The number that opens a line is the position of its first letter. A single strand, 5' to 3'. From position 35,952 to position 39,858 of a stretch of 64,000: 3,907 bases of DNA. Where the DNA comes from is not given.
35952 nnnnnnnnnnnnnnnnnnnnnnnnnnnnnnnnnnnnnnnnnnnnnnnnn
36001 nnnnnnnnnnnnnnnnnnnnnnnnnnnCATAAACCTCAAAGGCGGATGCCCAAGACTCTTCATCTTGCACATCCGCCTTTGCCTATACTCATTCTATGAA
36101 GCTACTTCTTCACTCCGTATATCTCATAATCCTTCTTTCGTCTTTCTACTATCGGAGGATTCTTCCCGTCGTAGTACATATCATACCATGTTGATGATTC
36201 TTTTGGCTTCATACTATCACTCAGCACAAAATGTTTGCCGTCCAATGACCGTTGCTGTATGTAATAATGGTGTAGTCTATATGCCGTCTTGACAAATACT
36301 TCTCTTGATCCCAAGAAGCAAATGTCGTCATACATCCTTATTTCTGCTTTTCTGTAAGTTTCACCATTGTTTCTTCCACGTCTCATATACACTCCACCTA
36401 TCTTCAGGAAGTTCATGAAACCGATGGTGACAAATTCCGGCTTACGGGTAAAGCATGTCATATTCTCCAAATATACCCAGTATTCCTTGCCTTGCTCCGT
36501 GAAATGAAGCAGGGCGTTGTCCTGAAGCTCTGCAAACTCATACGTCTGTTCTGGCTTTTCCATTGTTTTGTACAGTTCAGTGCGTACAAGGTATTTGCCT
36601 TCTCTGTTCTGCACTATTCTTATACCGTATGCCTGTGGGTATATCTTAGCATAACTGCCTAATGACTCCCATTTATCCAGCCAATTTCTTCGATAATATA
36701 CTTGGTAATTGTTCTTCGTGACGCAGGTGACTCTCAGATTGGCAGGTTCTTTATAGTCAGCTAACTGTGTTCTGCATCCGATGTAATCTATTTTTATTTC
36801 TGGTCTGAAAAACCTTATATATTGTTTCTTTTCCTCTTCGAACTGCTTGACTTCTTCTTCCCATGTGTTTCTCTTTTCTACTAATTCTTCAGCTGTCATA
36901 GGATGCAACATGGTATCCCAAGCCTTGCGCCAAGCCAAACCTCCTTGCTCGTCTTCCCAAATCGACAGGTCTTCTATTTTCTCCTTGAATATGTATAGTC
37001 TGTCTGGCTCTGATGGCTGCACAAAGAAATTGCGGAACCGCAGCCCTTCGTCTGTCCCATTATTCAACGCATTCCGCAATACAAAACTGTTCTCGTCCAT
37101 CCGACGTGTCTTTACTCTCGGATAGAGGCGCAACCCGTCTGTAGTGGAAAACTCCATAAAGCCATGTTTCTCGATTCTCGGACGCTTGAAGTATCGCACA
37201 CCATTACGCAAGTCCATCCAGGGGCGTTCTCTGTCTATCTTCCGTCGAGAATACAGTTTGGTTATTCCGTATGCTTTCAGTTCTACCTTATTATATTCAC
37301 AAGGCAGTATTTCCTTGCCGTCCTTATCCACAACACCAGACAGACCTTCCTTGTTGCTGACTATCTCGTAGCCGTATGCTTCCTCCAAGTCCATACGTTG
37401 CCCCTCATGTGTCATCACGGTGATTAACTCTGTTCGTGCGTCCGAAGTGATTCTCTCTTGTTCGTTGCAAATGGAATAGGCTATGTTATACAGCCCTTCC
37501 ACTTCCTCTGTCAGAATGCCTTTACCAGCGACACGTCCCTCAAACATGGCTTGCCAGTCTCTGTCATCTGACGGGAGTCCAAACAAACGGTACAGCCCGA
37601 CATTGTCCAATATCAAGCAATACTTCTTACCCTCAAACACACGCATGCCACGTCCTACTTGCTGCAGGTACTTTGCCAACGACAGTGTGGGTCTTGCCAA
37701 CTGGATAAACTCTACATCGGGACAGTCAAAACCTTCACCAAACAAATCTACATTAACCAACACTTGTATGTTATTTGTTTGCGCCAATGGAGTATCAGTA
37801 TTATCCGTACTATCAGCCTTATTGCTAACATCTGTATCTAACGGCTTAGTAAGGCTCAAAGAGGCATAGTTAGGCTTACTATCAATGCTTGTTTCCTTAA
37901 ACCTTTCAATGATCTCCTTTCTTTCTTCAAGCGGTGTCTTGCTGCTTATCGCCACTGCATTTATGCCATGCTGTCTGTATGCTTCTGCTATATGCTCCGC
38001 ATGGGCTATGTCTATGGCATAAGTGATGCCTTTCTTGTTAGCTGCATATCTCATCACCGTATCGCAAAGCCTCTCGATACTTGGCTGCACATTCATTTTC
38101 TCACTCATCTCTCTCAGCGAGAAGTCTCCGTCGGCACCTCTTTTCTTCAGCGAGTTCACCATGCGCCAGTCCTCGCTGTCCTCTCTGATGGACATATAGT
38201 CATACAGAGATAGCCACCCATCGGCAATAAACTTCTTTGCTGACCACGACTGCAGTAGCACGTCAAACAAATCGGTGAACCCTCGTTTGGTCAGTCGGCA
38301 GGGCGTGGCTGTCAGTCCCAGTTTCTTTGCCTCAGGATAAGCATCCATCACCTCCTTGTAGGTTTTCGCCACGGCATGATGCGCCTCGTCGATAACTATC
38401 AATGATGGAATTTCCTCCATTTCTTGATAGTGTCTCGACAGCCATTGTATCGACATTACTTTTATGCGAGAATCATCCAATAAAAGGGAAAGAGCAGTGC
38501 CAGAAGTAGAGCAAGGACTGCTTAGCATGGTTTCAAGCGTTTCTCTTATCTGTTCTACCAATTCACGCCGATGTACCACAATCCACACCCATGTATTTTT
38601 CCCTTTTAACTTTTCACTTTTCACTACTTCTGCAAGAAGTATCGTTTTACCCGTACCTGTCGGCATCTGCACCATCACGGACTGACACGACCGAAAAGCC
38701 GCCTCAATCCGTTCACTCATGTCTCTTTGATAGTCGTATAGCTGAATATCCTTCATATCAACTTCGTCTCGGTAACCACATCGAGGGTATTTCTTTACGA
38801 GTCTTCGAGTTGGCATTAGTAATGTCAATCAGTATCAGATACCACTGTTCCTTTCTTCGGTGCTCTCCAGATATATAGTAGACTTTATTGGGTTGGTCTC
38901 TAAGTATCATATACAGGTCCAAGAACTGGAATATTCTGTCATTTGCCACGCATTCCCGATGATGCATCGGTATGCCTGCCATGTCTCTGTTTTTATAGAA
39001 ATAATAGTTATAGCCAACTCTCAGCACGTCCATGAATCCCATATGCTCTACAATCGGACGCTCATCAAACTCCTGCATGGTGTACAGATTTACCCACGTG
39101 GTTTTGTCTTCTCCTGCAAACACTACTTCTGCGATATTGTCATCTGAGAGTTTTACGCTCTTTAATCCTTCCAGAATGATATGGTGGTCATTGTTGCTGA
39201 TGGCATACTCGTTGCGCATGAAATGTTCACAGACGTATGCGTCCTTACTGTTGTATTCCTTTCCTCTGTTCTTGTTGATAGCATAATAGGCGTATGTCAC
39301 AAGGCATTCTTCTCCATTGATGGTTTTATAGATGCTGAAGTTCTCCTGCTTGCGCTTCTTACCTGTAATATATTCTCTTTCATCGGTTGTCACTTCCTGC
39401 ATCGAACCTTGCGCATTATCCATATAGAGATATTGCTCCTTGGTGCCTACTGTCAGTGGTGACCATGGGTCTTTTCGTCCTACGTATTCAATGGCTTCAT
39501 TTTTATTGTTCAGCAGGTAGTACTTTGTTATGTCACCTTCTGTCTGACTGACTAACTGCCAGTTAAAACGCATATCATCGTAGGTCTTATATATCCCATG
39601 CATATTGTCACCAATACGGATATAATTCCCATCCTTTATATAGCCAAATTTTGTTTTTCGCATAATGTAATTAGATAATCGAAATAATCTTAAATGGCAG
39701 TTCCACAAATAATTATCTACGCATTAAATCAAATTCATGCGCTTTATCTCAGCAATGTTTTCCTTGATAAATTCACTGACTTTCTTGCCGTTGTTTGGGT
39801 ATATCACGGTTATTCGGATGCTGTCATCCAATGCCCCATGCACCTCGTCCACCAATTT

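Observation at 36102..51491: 15-kb all-minus-strand gene array begins 22 bp after the capsular-polysaccharide operon on the same strand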

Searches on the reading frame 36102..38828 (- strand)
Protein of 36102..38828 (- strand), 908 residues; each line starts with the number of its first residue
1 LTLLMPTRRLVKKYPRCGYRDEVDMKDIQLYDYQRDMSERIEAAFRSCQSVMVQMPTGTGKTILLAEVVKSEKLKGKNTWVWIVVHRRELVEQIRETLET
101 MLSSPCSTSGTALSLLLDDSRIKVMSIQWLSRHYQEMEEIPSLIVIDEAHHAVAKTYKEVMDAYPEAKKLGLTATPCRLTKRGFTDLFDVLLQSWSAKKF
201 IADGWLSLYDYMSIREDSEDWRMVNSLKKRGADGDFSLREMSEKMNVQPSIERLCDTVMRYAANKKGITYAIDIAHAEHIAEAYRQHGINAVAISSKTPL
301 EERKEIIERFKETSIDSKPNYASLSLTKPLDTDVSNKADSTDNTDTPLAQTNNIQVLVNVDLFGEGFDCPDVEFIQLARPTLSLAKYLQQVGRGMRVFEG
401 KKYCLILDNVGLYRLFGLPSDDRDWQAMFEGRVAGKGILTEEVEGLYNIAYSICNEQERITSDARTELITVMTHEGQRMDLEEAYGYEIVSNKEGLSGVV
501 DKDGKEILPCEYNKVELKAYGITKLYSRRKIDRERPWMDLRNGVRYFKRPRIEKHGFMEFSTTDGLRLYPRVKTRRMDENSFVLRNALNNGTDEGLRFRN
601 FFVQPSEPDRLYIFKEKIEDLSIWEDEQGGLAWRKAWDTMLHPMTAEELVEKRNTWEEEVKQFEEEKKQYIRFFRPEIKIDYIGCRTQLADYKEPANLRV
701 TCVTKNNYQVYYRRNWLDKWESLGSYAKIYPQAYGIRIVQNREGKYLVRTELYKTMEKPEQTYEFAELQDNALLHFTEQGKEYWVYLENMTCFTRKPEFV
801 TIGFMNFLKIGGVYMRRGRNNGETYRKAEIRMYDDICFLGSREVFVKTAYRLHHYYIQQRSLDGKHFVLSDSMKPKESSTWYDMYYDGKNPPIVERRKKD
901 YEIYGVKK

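Call 4: search_protein_families(library=pfam, proteins=[window:36102-38828:-], max_evalue=0.01)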
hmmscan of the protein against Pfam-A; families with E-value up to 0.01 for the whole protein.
window:36102-38828:- (908 aa): 10 families
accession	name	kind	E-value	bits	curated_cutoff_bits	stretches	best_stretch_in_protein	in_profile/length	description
PF04851.21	ResIII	-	5.9e-29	101.5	22.5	1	28-177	2-163/164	Type III restriction enzyme, res subunit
PF18766.7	SWI2_SNF2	-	3.4e-14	53.5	26.7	1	55-211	25-190/221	SWI2/SNF2 ATPase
PF00270.35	DEAD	-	8.6e-12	45.5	26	1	45-176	12-160/167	DEAD/DEAH box helicase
PF00271.37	Helicase_C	-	3.7e-11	43.7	23.5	2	351-397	63-109/110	Helicase conserved C-terminal domain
PF13401.12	AAA_22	-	3.8e-05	24.4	27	1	49-159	6-103/130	AAA domain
PF13604.12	AAA_30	-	0.0015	18.8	27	1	42-167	11-115/191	AAA domain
PF25199.1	nSTAND_NTPase5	-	0.0062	16.8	34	0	35-139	22-124/145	Novel STAND NTPase 5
PF22679.2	T1R_D3-like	-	0.0075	17.1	27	0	296-403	55-150/158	Type I restriction enzyme subunit R domain 3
PF09848.15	SLFN-g3_helicase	-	0.0089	15.8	24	0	52-155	5-94/354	Schlafen group 3, DNA/RNA helicase domain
PF00931.28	NB-ARC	-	0.0099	15.6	23.5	0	49-102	19-74/248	NB-ARC domain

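Call 6: search_protein_families(library=padloc, proteins=[window:36102-38828:-], max_evalue=0.01)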
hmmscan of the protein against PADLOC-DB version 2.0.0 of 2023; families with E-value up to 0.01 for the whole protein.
window:36102-38828:- (908 aa): 31 families (the best 25 are shown)
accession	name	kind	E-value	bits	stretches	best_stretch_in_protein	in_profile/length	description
PDLC03659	mREase_IV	-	6.6e-30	101.7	2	28-308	217-503/945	Type IV methyl-directed restriction enzyme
PDLC03658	mREase_IV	-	7.7e-21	71.5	2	52-316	246-503/953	Type IV methyl-directed restriction enzyme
PDLC02707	PbeA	-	2.2e-20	70.9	2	24-315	247-574/672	PbeA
PDLC03049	REase_I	-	5e-18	62.5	1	19-294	159-451/807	Type I restriction enzyme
PDLC03047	REase_I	-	1.2e-17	61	1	32-415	346-728/1107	Type I restriction enzyme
PDLC02704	PbeA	-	4e-17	59.9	3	137-213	381-459/682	PbeA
PDLC02706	PbeA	-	1.9e-09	34.7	1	142-410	397-672/722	PbeA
PDLC01439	typeIV_DinG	-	3.8e-09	33.7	1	25-104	11-86/575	CAS-IV-A; associated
PDLC03928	PsyrT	-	7.1e-09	32.5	1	263-405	240-343/689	-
PDLC02870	DpdF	-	1.9e-08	31.2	1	350-408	273-331/534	DpdF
PDLC02864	DpdF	-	7.5e-08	29.6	0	252-311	222-281/610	DpdF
PDLC03040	REase_I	-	3.9e-07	26.3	1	145-413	415-683/1029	Type I restriction enzyme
PDLC00187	HamB1|HamB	-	2.2e-06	24.3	1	23-151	135-263/851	DEAD-box helicase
PDLC02861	DpdF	-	1.4e-05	21.6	0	258-314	233-289/611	DpdF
PDLC00186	HamB1|HamB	-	1.8e-05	21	1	24-151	141-274/864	DEAD-box helicase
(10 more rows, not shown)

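Call 24: search_protein_families(library=ncbifam, proteins=[window:36102-38828:-], max_evalue=0.01)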
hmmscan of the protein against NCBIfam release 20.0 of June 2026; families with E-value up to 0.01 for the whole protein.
window:36102-38828:- (908 aa): 15 families
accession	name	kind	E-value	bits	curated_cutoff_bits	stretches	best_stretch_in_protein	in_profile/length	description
NF053632.1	heli_RadD_YejH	equivalog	1.9e-40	138.8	720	2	29-316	2-300/573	DNA repair helicase RadD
NF046051.1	restrict_EcoAI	equivalog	1.5e-23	83.1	550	2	33-286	161-433/768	EcoAI/FtnUII family type I restriction enzme subunit R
TIGR04095.1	dnd_restrict_1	equivalog_domain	4.7e-14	52.2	600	2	141-214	134-210/451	DNA phosphorothioation system restriction enzyme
NF008521.0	PRK11448.1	equivalog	1.2e-09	36.7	729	1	20-180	404-598/1123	type I restriction-modification system endonuclease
NF010337.0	PRK13766.1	equivalog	3.1e-09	35.5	610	1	33-103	20-84/781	Hef nuclease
TIGR01389.1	recQ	equivalog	5.1e-06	25.2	640.2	0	351-396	272-317/591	DNA helicase RecQ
TIGR00614.1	recQ_fam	subfamily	1.8e-05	23.7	219.8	0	350-396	273-319/470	RecQ family ATP-dependent DNA helicase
NF042913.1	CyRepA1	equivalog_domain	0.0001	21.4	200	1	52-162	6-107/595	plasmid replication protein, CyRepA1 family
TIGR02621.3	cas3_GSU0051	exception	0.00028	19.8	400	1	31-104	15-92/854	type I-G CRISPR-associated helicase/endonuclease Cas3g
NF002251.0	PRK01172.1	equivalog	0.0011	17.3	891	1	24-96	17-84/674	ATP-dependent DNA helicase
NF041062.1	DpdE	equivalog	0.0014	16.6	500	1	119-191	231-312/1048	protein DpdE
NF041063.1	DpdF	equivalog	0.0016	17.1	550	0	268-316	381-430/813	protein DpdF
NF046055.1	restr_BPTD_3080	equivalog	0.0022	16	800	0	126-160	275-310/970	BPTD_3080 family restriction endonuclease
NF008394.0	PRK11192.1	equivalog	0.0053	15.6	507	0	49-99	41-96/441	ATP-dependent RNA helicase SrmB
TIGR00631.1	uvrb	equivalog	0.0064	14.7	750.1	0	352-401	492-546/658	excinuclease ABC subunit UvrB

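Call 62: search_solved_structures(query=window:36102-38828:-, max_evalue=0.001)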
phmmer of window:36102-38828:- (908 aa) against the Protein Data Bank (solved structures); distinct sequences matched with E-value up to 0.001: 8.
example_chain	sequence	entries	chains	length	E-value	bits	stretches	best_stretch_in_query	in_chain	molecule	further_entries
6jde_B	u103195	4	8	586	4.4e-21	77.8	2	33-312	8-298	Putative DNA repair helicase RadD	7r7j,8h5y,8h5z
7clg_A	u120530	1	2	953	9.3e-20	73.4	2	353-415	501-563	Putative helicase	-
3h1t_A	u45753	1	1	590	2.3e-10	42.4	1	138-284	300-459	Type I site-specific restriction-modification system, R (Restriction) subunit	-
6p4f_A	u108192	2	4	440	2e-09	39.2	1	28-399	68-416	DNA-dependent ATPase XPBII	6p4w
5tnu_A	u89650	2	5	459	2.4e-09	39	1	28-399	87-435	DNA-dependent ATPase XPBII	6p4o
6p66_A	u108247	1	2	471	1.3e-07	33.3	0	278-408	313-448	DNA repair protein RAD25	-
2fwr_A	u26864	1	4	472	1.3e-07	33.3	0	278-408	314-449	DNA repair protein RAD25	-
2fzl_A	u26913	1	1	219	0.00078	20.7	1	278-408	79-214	DNA repair protein RAD25, XPB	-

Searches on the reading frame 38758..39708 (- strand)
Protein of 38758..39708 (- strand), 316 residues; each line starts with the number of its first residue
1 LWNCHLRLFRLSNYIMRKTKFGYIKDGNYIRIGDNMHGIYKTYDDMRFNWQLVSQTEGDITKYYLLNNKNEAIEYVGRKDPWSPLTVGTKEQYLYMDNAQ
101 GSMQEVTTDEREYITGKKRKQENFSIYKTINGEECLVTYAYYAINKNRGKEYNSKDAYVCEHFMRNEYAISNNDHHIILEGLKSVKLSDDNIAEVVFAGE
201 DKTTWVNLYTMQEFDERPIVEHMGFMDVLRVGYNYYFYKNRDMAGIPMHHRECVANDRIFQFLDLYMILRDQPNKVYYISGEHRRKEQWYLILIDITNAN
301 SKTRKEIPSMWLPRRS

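Call 4: search_protein_families(library=pfam, proteins=[window:38758-39708:-], max_evalue=0.01)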
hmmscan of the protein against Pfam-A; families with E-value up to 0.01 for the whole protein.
window:38758-39708:- (316 aa): 0 families

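Call 6: search_protein_families(library=padloc, proteins=[window:38758-39708:-], max_evalue=0.01)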
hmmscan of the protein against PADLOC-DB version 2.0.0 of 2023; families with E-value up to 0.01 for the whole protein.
window:38758-39708:- (316 aa): 0 families

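Call 24: search_protein_families(library=ncbifam, proteins=[window:38758-39708:-], max_evalue=0.01)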
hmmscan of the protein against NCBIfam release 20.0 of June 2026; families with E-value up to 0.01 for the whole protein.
window:38758-39708:- (316 aa): 0 families

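Call 60: search_solved_structures(query=window:38758-39708:-, max_evalue=1)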
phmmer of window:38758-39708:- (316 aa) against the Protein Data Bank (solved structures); distinct sequences matched with E-value up to 1: 2.
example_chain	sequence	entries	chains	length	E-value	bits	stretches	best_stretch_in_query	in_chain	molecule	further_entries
4q77_A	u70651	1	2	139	0.2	14.5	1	249-307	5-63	HTH-type transcriptional regulator rot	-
9k8u_A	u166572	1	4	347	0.63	12.8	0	187-255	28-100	alcohol dehydrogenase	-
